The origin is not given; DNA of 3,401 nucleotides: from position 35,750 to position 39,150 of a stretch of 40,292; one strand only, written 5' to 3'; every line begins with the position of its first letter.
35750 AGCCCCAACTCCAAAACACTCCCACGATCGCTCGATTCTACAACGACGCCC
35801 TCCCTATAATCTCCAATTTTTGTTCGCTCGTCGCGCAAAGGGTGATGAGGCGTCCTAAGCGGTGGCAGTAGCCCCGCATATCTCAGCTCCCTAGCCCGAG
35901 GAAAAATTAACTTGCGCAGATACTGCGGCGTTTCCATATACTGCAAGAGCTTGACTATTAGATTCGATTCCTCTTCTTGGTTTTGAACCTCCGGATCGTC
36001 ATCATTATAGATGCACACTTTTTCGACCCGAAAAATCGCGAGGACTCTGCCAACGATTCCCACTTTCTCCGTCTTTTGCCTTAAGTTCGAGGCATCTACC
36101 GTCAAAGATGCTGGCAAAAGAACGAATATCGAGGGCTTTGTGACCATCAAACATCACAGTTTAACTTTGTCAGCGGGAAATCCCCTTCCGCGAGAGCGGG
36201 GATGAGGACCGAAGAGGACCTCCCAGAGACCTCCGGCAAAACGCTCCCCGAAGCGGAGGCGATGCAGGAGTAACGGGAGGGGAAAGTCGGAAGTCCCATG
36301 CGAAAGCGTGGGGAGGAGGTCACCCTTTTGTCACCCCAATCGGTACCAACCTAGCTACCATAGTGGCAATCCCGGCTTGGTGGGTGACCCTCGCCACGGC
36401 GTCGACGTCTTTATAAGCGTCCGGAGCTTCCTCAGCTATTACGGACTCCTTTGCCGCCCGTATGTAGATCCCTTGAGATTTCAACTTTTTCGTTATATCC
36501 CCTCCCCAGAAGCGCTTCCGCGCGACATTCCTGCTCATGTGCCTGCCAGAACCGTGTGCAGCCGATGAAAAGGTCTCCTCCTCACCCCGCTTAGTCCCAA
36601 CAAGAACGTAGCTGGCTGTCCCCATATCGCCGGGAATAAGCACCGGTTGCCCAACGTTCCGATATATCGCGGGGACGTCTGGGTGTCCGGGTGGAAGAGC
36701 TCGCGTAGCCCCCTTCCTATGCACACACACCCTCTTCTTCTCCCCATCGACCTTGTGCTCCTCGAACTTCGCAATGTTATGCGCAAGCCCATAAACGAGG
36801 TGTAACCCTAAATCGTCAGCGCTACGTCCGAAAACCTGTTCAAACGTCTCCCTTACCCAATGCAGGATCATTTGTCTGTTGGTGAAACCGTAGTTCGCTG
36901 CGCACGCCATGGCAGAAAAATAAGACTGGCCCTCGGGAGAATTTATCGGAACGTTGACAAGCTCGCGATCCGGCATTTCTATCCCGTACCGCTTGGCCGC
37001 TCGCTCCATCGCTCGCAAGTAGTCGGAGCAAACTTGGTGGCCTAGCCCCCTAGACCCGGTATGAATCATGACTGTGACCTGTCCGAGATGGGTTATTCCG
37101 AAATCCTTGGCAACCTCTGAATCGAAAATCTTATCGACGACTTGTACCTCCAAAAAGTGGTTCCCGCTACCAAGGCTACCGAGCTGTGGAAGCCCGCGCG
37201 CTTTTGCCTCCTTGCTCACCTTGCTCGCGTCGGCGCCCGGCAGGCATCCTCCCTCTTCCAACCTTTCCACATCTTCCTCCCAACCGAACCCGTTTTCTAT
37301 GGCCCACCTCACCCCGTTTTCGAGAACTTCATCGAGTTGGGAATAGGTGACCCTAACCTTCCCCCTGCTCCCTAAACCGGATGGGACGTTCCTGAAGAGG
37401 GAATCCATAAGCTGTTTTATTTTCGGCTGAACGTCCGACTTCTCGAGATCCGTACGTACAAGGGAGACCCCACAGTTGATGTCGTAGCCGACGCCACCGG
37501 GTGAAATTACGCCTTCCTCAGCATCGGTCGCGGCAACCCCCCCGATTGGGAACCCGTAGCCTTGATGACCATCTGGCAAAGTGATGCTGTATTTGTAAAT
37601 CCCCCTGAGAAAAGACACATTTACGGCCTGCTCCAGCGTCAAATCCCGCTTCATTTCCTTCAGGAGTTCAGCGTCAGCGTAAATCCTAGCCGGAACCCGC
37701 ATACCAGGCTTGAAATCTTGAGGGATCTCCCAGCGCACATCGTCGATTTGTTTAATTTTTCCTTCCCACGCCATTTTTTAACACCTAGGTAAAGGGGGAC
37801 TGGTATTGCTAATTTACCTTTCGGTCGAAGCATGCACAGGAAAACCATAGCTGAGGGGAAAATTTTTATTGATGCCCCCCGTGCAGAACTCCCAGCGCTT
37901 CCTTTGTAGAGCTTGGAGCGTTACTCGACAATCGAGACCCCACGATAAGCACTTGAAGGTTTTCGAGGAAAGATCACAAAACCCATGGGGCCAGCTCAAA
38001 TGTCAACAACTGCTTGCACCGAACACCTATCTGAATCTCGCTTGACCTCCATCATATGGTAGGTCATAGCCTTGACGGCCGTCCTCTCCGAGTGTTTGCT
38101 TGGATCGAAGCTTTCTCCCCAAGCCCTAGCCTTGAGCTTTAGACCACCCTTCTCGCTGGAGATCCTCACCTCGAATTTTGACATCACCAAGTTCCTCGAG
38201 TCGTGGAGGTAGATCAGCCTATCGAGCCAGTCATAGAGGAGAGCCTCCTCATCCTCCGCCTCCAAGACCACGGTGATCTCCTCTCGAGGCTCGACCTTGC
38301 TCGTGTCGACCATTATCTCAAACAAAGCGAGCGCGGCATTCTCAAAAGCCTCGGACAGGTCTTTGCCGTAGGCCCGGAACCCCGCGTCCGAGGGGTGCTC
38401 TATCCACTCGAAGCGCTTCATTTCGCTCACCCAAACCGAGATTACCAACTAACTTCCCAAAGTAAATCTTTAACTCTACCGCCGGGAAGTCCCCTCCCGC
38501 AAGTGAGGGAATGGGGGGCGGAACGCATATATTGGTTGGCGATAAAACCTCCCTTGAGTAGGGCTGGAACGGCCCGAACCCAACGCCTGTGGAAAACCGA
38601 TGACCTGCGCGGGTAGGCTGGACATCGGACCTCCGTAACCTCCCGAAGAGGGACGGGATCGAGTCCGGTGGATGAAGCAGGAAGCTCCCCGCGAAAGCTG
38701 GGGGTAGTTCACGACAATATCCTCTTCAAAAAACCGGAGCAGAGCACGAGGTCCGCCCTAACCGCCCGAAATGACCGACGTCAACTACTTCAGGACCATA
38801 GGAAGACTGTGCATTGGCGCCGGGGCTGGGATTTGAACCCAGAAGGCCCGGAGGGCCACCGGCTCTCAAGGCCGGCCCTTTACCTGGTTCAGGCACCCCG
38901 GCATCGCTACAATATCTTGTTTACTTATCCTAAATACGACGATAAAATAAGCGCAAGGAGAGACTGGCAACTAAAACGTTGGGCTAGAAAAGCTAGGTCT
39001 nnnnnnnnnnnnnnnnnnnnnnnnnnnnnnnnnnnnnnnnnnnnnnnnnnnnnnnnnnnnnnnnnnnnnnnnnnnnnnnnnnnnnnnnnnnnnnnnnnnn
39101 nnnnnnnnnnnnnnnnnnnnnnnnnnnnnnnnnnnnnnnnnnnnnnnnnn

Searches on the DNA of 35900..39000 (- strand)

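Call 4: search_rna_families(source=window, start=35900, end=39000, threshold=evalue, max_evalue=10, show_alignments=6)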
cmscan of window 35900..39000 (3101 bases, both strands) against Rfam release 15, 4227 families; matches with E-value up to 10: 6.
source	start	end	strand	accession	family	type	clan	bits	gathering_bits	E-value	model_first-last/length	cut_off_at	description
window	38818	38902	-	RF00005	tRNA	Gene; tRNA;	CL00001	56.8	29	6.4e-11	1-71/71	no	tRNA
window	38819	38863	-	RF01684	mascRNA-menRNA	Gene;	-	27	42.5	0.014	1-56/56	no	MALAT1-associated small cytoplasmic RNA/MEN beta RNA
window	36176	36337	-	RF02344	ar14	Gene; sRNA;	-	19.4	58.8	1.1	1-123/123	no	Alphaproteobacterial ar14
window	36185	36259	+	RF02022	mir-1275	Gene; miRNA;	-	17.9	71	3.9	1-78/78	no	mir-1275 microRNA precursor family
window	36870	36993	+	RF00601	SCARNA20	Gene; snRNA; snoRNA; scaRNA;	-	17.5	44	2.9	1-130/130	no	Small Cajal body specific RNA 20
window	36214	36336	+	RF00062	HgcC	Gene;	-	15.5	50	2.1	1-130/130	no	HgcC family RNA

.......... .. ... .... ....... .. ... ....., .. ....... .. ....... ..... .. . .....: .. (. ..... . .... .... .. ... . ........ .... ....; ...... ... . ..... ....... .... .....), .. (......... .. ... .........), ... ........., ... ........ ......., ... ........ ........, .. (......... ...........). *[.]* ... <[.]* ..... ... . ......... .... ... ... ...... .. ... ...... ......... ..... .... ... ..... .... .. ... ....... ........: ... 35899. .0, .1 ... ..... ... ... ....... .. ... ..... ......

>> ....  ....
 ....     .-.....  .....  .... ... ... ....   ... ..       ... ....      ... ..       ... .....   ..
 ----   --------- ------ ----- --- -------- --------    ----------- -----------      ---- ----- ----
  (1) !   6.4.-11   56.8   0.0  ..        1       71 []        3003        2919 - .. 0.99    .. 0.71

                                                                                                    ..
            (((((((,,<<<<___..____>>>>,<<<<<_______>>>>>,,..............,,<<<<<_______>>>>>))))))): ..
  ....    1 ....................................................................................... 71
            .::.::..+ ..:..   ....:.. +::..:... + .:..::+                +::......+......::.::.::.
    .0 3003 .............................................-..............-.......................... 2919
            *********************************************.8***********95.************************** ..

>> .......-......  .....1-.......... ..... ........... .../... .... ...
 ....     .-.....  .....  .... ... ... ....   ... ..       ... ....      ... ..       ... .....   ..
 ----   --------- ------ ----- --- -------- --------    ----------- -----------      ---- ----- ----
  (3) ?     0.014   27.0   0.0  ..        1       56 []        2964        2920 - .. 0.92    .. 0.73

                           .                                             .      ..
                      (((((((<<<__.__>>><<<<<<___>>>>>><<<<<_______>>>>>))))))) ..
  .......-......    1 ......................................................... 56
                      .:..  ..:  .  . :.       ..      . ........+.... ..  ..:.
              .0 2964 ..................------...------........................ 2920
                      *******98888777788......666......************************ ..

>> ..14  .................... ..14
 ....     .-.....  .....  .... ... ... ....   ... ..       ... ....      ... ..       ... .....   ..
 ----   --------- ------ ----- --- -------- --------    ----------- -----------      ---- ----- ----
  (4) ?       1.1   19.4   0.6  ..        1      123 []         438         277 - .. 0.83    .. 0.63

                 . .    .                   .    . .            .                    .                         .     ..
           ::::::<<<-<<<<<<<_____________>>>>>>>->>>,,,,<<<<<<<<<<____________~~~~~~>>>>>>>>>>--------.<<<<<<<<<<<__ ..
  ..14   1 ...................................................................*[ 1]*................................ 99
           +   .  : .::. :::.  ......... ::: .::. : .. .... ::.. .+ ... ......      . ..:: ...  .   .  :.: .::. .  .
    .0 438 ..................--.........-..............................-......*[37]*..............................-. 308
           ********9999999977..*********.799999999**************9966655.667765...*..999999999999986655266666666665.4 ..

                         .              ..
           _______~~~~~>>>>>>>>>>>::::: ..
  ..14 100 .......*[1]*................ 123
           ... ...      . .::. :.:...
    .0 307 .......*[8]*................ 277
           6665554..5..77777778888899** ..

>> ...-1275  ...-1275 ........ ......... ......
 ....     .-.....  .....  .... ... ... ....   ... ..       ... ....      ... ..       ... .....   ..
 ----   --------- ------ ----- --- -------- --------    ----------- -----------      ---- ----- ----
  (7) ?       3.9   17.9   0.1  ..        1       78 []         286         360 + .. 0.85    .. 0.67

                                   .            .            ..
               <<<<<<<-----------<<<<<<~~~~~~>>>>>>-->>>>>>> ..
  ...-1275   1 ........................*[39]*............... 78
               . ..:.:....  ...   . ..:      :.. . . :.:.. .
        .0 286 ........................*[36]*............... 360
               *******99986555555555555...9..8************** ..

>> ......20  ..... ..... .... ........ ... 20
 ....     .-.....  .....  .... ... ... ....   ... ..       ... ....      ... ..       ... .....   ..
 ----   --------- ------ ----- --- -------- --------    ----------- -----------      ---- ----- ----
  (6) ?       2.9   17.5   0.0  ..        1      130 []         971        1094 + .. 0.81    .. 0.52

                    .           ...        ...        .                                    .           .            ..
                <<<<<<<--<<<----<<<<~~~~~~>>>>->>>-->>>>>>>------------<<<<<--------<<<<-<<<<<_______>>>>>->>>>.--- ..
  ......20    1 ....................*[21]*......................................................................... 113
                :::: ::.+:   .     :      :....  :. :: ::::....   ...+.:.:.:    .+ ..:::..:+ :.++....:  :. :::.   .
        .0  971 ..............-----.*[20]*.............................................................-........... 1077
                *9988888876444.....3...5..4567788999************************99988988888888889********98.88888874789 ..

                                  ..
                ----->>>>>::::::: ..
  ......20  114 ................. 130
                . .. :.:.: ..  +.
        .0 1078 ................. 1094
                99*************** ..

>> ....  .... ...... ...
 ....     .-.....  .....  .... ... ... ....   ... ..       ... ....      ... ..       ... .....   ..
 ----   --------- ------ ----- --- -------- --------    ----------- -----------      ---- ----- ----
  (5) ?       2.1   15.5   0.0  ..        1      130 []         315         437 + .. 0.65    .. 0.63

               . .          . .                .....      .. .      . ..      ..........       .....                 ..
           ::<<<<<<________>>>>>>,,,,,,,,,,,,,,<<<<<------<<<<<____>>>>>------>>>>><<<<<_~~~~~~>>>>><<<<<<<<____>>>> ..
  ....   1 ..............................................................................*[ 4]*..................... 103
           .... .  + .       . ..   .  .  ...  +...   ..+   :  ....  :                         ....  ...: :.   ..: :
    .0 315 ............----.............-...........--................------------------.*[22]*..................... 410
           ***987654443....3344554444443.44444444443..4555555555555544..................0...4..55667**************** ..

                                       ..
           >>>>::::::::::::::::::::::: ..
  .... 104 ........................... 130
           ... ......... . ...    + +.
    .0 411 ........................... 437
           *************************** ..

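Call 18: search_rna_families(sources=[L014, L028, L007, L008, L009], threshold=gathering, show_alignments=3)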
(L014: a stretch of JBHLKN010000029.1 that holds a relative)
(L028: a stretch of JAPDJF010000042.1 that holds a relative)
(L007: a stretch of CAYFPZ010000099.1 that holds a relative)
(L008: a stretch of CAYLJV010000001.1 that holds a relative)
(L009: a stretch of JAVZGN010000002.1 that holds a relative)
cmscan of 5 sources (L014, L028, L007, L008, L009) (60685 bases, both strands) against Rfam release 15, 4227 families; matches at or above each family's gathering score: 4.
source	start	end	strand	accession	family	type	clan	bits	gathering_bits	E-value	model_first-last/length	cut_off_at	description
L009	3844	3928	+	RF00005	tRNA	Gene; tRNA;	CL00001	60.7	29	1.1e-10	1-71/71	no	tRNA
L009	5400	5484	+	RF00005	tRNA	Gene; tRNA;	CL00001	60.7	29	1.1e-10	1-71/71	no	tRNA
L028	1405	1489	+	RF00005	tRNA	Gene; tRNA;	CL00001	59.3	29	2.7e-10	1-71/71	no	tRNA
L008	4486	4570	+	RF00005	tRNA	Gene; tRNA;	CL00001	57.4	29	8.5e-10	1-71/71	no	tRNA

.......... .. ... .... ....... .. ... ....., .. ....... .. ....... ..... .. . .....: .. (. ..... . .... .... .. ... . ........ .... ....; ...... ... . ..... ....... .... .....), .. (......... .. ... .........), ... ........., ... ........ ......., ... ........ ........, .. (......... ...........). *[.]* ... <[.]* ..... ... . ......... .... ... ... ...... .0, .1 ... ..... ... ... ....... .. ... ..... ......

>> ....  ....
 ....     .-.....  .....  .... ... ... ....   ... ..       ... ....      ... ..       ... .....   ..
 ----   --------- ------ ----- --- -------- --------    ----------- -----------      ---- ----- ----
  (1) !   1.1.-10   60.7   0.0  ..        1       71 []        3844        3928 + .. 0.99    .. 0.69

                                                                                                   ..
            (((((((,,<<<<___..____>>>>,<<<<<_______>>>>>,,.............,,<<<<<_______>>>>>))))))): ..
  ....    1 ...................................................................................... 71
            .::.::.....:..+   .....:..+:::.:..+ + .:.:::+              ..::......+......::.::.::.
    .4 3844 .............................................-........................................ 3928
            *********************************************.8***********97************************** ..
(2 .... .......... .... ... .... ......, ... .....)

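Call 35: search_rna_families(source=window, start=38476, end=38760, threshold=evalue, max_evalue=10, show_alignments=3)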
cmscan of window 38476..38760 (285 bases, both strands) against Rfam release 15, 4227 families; matches with E-value up to 10: 3.
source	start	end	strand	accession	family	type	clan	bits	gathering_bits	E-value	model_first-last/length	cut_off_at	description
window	38586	38683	+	RF03064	RAGATH-18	Gene; sRNA;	-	17.2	44.9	1.2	1-71/71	no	RAGATH-18 RNA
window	38615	38659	+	RF01716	PhotoRC-I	Cis-reg;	-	13.1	45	0.56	1-44/44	no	PhotoRC-I RNA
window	38487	38537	+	RF01696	Chlorobi-1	Gene; sRNA;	-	12.4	50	1.1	1-67/67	no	Chlorobi-1 RNA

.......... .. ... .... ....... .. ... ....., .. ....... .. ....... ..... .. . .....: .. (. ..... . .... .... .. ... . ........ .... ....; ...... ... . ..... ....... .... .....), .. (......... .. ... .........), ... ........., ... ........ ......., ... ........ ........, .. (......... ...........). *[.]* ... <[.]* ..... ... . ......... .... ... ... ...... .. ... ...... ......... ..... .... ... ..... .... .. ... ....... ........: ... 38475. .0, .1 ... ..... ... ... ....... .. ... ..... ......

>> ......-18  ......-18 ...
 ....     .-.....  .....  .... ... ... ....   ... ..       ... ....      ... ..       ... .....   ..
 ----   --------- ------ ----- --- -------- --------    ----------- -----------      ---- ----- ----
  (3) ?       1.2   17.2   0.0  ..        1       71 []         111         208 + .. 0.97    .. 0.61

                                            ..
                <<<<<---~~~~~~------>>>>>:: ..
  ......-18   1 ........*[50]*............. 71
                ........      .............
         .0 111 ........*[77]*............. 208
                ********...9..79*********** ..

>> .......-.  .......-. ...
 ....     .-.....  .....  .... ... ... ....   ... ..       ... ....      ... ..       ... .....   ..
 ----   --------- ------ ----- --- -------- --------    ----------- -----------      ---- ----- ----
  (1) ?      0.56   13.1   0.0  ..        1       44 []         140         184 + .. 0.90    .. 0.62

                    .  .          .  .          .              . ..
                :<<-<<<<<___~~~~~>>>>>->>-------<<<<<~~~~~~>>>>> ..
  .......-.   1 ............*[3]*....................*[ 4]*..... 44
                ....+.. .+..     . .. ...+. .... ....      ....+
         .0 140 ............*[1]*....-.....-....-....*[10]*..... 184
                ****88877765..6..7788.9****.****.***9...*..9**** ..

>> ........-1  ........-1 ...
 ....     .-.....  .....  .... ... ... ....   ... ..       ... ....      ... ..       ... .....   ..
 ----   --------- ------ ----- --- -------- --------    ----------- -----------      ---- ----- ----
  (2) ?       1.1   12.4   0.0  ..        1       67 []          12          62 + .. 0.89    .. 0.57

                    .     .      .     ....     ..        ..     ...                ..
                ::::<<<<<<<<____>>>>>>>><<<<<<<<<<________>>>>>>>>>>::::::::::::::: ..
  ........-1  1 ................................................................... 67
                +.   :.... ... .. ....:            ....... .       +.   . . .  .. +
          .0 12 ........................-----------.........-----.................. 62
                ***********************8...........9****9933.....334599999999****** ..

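Call 36: search_rna_families(source=window, start=36160, end=36330, threshold=evalue, max_evalue=10, show_alignments=3)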
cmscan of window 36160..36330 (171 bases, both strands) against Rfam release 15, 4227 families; matches with E-value up to 10: 5.
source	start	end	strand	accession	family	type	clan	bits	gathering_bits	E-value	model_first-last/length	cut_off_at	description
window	36185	36259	+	RF02022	mir-1275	Gene; miRNA;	-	17.9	71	0.22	1-78/78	no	mir-1275 microRNA precursor family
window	36270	36330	-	RF04218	HCV_5BSL1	Cis-reg;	-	14.1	44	1.1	1-47/47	no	Hepatitis C virus stem-loop I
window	36288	36330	+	RF03269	mir-5697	Gene; miRNA;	-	13.7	50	4.4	1-44/59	3'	mir-5697 microRNA precursor family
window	36176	36329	-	RF02344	ar14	Gene; sRNA;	-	12.4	58.8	2.3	1-123/123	no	Alphaproteobacterial ar14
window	36238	36289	-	RF02224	sX5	Gene; sRNA;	-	12.3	50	3.2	1-49/49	no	Xanthomonadaceae sRNA sX5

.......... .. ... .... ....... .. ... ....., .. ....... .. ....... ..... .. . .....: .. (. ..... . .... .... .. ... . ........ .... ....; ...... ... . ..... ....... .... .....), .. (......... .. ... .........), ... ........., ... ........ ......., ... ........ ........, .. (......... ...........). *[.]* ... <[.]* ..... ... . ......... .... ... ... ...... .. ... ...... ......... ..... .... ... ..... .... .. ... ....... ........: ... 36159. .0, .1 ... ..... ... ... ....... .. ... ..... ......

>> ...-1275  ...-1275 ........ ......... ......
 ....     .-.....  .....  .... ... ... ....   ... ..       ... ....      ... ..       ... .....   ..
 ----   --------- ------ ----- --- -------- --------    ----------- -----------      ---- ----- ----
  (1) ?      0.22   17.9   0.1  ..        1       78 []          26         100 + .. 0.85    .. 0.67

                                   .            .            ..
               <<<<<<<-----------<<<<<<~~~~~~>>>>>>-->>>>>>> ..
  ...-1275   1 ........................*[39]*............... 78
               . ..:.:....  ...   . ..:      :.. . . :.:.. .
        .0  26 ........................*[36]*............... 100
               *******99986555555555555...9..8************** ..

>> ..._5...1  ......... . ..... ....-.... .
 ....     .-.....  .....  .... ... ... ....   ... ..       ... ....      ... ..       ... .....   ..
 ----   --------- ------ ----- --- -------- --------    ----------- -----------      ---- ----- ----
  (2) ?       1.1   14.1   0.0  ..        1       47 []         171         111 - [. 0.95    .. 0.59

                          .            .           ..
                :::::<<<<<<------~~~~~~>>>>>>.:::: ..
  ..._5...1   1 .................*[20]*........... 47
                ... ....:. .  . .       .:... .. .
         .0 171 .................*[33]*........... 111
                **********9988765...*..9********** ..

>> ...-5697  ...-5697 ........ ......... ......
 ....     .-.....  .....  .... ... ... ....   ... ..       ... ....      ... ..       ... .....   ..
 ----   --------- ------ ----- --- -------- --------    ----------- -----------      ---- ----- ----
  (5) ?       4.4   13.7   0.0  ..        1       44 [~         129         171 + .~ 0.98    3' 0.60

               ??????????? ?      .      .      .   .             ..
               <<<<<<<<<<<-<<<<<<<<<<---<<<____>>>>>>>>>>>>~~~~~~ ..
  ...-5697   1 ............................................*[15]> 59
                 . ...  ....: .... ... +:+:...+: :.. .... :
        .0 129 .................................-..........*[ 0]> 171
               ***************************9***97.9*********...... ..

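Call 44: search_dna_similar(query=window:38460-38720:+, collection=plasmids, mode=distant, max_evalue=0.01, max_rows=20)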
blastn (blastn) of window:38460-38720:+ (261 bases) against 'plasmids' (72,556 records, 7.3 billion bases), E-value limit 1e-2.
No match.
